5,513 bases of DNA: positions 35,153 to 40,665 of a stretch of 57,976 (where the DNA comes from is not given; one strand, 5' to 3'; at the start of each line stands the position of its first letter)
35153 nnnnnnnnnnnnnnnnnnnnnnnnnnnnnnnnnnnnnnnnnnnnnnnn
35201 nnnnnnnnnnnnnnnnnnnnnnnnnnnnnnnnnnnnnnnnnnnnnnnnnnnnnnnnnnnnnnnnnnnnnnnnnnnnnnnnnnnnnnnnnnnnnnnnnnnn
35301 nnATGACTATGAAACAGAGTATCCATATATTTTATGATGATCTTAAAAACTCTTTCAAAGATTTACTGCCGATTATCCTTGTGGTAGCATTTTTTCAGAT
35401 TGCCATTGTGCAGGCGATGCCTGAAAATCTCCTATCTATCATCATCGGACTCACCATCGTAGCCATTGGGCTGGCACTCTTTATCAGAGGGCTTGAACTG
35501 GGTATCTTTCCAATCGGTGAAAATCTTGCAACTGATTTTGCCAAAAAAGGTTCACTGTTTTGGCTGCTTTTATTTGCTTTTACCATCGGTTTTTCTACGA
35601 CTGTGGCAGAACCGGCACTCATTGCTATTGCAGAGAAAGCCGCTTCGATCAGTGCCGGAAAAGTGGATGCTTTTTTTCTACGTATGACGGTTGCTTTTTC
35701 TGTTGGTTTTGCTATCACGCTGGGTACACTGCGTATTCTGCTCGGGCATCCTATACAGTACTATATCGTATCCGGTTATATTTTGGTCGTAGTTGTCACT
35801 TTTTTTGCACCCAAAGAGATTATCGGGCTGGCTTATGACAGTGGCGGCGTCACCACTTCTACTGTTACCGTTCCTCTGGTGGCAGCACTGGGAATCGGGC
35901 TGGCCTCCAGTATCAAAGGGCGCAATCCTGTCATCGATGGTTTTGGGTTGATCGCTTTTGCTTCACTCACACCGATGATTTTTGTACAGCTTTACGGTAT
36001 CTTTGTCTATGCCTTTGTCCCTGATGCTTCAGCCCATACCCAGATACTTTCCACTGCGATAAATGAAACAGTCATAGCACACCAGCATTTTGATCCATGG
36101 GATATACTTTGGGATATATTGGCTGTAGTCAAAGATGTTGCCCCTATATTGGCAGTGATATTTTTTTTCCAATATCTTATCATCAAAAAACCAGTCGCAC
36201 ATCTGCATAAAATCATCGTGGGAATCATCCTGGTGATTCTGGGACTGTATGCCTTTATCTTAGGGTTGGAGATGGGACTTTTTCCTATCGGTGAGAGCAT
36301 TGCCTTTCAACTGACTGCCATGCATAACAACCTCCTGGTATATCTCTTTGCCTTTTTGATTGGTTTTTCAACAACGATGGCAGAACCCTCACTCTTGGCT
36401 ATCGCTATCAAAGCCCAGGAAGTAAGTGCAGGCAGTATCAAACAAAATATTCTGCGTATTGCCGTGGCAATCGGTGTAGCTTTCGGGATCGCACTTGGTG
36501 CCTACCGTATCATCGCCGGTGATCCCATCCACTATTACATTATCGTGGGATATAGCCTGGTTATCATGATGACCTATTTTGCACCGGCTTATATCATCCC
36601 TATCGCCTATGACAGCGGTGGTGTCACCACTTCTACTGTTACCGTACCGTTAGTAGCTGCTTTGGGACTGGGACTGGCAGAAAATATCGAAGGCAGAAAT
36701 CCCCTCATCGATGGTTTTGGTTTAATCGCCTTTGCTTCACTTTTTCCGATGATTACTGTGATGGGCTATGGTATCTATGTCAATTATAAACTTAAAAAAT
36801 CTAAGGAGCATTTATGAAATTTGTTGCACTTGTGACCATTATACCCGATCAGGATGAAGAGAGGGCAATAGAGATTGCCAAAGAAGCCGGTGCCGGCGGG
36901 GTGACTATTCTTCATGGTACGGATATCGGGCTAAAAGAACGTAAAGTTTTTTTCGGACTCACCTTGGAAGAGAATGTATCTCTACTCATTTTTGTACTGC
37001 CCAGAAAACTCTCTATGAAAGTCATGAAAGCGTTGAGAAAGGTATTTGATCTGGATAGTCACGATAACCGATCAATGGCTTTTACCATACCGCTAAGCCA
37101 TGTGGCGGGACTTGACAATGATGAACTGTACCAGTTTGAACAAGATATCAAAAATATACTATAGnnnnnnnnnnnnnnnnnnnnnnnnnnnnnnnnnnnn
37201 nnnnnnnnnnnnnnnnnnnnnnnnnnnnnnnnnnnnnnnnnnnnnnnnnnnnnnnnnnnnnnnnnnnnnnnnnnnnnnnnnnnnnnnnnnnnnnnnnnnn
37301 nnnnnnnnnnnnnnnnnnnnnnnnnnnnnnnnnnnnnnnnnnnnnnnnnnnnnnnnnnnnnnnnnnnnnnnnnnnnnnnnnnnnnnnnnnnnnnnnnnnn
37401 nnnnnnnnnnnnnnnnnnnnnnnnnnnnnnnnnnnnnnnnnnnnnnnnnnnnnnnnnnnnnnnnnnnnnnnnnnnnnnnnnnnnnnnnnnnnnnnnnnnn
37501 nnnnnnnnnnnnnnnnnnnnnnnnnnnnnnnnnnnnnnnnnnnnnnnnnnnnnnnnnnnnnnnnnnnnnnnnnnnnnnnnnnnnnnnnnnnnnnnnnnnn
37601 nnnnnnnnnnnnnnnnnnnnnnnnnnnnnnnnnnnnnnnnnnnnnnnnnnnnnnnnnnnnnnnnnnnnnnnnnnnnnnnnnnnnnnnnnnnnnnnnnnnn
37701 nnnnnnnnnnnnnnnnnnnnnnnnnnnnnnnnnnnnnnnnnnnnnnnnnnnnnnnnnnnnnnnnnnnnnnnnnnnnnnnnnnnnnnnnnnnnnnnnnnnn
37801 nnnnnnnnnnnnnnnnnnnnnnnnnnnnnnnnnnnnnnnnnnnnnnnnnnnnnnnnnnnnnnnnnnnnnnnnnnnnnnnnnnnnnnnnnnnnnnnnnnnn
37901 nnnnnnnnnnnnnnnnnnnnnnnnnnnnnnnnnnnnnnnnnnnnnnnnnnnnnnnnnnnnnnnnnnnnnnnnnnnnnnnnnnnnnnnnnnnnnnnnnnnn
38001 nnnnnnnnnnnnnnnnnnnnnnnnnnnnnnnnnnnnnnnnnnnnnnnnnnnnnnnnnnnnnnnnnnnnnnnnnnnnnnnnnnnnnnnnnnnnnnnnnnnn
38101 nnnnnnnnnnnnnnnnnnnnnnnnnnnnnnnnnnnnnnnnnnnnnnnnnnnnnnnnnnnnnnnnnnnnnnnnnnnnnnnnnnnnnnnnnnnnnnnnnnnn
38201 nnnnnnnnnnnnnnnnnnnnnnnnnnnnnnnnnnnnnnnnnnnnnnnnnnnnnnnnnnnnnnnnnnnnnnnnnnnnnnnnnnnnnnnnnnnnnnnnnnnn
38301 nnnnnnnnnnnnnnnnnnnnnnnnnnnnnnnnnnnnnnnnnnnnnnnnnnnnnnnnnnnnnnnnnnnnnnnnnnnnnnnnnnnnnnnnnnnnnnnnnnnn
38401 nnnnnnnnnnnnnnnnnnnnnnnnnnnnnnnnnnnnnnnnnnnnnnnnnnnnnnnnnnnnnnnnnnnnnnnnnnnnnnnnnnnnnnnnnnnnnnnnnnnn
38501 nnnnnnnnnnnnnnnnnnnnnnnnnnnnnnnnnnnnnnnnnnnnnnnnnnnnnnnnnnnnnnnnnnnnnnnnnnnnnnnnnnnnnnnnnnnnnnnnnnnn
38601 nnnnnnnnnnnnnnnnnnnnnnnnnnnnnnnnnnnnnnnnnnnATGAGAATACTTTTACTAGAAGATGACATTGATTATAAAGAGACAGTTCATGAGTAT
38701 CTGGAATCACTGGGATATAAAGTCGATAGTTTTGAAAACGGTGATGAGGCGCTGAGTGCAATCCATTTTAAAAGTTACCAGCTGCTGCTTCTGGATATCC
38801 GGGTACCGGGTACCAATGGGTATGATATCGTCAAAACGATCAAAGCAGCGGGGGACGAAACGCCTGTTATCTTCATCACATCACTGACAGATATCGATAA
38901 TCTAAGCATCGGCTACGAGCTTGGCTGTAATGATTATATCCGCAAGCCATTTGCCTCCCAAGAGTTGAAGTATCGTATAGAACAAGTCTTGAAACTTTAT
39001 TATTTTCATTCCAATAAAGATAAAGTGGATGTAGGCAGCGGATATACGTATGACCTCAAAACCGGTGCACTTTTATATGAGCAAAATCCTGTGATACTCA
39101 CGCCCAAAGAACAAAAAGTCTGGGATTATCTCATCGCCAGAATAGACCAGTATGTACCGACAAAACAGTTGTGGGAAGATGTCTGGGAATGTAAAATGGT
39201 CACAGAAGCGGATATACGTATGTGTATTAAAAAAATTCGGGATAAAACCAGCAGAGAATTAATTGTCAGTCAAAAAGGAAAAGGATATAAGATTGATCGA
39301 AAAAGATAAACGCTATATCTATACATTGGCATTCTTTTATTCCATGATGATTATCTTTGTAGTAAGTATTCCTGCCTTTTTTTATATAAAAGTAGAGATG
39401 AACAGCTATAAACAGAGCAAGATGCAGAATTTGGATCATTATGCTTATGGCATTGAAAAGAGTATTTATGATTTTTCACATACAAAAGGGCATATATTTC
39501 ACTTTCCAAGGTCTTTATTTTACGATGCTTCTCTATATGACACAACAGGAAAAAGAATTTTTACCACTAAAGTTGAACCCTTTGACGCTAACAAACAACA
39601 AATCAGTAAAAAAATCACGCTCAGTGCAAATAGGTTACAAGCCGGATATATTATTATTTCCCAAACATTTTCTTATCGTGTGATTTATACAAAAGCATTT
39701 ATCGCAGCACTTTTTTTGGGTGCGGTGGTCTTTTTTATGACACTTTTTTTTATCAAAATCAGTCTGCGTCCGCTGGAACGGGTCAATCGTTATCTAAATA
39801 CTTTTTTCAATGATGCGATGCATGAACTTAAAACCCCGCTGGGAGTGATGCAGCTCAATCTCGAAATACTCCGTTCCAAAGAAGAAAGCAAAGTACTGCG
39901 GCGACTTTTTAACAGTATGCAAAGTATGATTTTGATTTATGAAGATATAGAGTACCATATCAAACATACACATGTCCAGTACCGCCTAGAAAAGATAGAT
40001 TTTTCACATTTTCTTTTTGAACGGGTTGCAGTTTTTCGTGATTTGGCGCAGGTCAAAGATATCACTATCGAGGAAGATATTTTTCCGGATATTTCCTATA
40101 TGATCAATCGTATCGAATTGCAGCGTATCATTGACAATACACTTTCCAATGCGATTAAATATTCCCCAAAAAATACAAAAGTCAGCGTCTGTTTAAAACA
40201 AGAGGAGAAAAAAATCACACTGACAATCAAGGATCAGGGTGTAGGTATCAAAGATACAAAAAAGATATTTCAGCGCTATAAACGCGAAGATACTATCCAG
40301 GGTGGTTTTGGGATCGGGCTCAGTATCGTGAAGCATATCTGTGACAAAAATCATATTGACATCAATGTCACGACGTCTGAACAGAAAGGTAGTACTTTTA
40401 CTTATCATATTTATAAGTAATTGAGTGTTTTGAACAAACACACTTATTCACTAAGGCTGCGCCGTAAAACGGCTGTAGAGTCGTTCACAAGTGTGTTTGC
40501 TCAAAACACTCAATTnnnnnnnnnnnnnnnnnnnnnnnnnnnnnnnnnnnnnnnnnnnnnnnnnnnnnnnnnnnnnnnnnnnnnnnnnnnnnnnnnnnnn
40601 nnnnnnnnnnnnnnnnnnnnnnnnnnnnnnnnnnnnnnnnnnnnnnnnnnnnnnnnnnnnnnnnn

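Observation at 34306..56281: Family of 97-nt intergenic hairpin repeats with compensatory stem substitutions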

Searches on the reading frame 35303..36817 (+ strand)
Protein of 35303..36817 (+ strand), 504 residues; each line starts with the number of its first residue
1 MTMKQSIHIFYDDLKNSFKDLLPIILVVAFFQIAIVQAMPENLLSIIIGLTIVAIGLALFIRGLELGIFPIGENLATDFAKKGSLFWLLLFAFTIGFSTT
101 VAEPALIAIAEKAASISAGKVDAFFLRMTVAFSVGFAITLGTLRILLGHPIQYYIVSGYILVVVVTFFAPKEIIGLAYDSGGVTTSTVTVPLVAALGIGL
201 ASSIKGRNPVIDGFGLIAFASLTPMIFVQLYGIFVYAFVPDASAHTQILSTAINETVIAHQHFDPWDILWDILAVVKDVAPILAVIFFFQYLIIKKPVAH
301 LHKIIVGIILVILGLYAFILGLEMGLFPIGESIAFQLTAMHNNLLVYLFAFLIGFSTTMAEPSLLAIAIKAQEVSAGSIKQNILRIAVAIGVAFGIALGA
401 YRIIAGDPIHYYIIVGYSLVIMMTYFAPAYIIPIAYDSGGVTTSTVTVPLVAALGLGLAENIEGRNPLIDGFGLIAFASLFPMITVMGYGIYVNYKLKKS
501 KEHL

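Call 12: search_protein_families(library=pfam, proteins=[window:35303-36817:+])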
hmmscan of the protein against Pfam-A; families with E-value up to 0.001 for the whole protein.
window:35303-36817:+ (504 aa): 1 family
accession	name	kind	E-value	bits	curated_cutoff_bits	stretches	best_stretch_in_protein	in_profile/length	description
PF07556.16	DUF1538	-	2.2e-141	468.7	22.6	2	282-491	1-210/211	Protein of unknown function (DUF1538)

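Call 19: find_related_loci(query=window:35303-36817:+, collection=genome_contigs, flank=10000)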
Query window:35303-36817:+ (504 aa) in genome_contigs; peptide patterns used: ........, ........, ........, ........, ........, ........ (x = any residue, [..] = any of these).
434 stretches matched a pattern; 411 encode a relative of the query (tblastn E <= 1e-3); the best 80 are kept; 80 distinct loci.
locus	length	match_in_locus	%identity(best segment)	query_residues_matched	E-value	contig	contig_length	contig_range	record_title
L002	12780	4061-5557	79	3-500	0e+0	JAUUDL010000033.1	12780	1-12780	MAG: Hydrogenimonas sp. isolate WV45_bin5 all_Scaff000102, whole genome shotgun sequence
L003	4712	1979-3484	82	3-503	0e+0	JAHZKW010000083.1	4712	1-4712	MAG: Epsilonproteobacteria bacterium isolate O_S4.2_bin.7 k141_788643, whole genome shotgun sequence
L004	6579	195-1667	83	2-492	0e+0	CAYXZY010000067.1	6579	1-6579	MAG TPA_asm: uncultured Sulfurovum sp. isolate binchicken_co164_71 genome assembly, contig: NODE_5391_length_6579_cov_22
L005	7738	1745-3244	82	3-503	0e+0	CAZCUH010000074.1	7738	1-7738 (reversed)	MAG TPA_asm: uncultured Sulfurospirillum sp. isolate SRP163575_co1_171 genome assembly, contig: NODE_20643_length_7738_c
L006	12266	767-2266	81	3-503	0e+0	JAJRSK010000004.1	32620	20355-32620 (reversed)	MAG: Campylobacterales bacterium isolate Dive100_bin4.86 k141_159850, whole genome shotgun sequence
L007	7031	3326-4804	82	3-495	0e+0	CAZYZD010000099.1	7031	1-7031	MAG TPA_asm: uncultured Sulfurospirillum sp. isolate SRP128015_co1_222 genome assembly, contig: NODE_18589_length_7031_c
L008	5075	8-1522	81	2-503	0e+0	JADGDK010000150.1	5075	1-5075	MAG: Campylobacterales bacterium isolate BB8 NODE_150_length_5075_cov_8.199480, whole genome shotgun sequence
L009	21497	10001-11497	82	3-499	0e+0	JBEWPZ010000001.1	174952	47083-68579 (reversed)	MAG: Candidatus Sulfurovum kebritense isolate Kbt_02 NODE_15_length_174952_cov_43.916871, whole genome shotgun sequence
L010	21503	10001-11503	81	3-501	0e+0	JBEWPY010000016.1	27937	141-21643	MAG: Sulfurimonas sp. isolate Kbt 03 NODE_744_length_27937_cov_18.553977, whole genome shotgun sequence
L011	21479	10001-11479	84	4-496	0e+0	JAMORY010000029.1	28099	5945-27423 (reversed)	MAG: Sulfurovum sp. isolate 4561-384_metabat1_scaf2bin.004 4562-384_scaffold_682_c1, whole genome shotgun sequence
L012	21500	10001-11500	81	5-503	0e+0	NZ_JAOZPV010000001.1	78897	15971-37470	MAG: Hydrogenimonas sp. isolate GMC4.metabat2.270 GMC4_99_length_78897_cov_17.969077, whole genome shotgun sequence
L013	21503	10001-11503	80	1-503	0e+0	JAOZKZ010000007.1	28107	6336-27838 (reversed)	MAG: Campylobacterales bacterium isolate GMC10.concoct.254_sub NODE_619_length_28107_cov_13.786468, whole genome shotgun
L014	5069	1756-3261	80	2-502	0e+0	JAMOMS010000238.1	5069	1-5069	MAG: Campylobacterales bacterium isolate 4281-140_metabat1_scaf2bin.038 4281-140_scaffold_5397_c2, whole genome shotgun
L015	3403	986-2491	80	2-503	0e+0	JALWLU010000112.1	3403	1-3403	MAG: Sulfurovum sp. isolate M17_metabat2_scaf2bin.078 M17_NODE_42852_length_3403_cov_2.666972, whole genome shotgun sequ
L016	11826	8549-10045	81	4-502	0e+0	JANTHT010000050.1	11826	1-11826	MAG: Sulfurospirillum sp. isolate bin3007 c_000000000829, whole genome shotgun sequence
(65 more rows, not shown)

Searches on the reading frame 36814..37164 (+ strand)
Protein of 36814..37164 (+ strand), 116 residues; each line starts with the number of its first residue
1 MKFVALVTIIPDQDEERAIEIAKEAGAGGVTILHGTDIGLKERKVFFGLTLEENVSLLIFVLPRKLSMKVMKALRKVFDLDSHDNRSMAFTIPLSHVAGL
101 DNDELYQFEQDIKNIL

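Call 41: search_protein_families(library=pfam, proteins=[window:36814-37164:+], max_evalue=0.00001)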
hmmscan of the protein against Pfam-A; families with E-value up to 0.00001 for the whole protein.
window:36814-37164:+ (116 aa): 0 families

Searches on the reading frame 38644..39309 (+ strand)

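Call 12: search_protein_families(library=pfam, proteins=[window:38644-39309:+])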
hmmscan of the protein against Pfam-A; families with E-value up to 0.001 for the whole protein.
window:38644-39309:+ (221 aa): 2 families
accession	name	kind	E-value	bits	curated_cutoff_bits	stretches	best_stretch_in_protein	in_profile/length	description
PF00072.30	Response_reg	-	4.5e-25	88.4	30.2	1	3-112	1-110/111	Response regulator receiver domain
PF00486.34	Trans_reg_C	-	1.3e-09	38.4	26.2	1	148-216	2-76/77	Transcriptional regulatory protein, C terminal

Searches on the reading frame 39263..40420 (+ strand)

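Call 12: search_protein_families(library=pfam, proteins=[window:39263-40420:+])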
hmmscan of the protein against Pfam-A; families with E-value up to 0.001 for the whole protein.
window:39263-40420:+ (385 aa): 4 families
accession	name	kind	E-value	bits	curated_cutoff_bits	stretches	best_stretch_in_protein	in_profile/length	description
PF02518.31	HATPase_c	-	8.4e-21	74.9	26.4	1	283-383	3-107/111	Histidine kinase-, DNA gyrase B-, and HSP90-like ATPase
PF00512.31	HisKA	-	7.5e-09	36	26.9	1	178-229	2-57/66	His Kinase A (phospho-acceptor) domain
PF13581.12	HATPase_c_2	-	8.5e-06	26.2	27.4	1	294-365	40-114/127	Histidine kinase-like ATPase domain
PF14501.12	HATPase_c_5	-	3e-05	24.3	22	1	281-374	1-93/102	GHKL domain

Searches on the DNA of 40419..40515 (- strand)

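Call 97: search_dna_similar(query=window:40419-40515:-, collection=plasmids, mode=distant, max_evalue=0.001, max_rows=10)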
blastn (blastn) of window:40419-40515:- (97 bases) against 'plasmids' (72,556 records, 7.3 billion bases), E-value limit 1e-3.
No match.

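Call 98: search_dna_similar(query=window:40419-40515:-, collection=phages, mode=distant, max_evalue=0.001, max_rows=10)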
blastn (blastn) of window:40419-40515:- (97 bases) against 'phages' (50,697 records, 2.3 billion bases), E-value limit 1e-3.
No match.
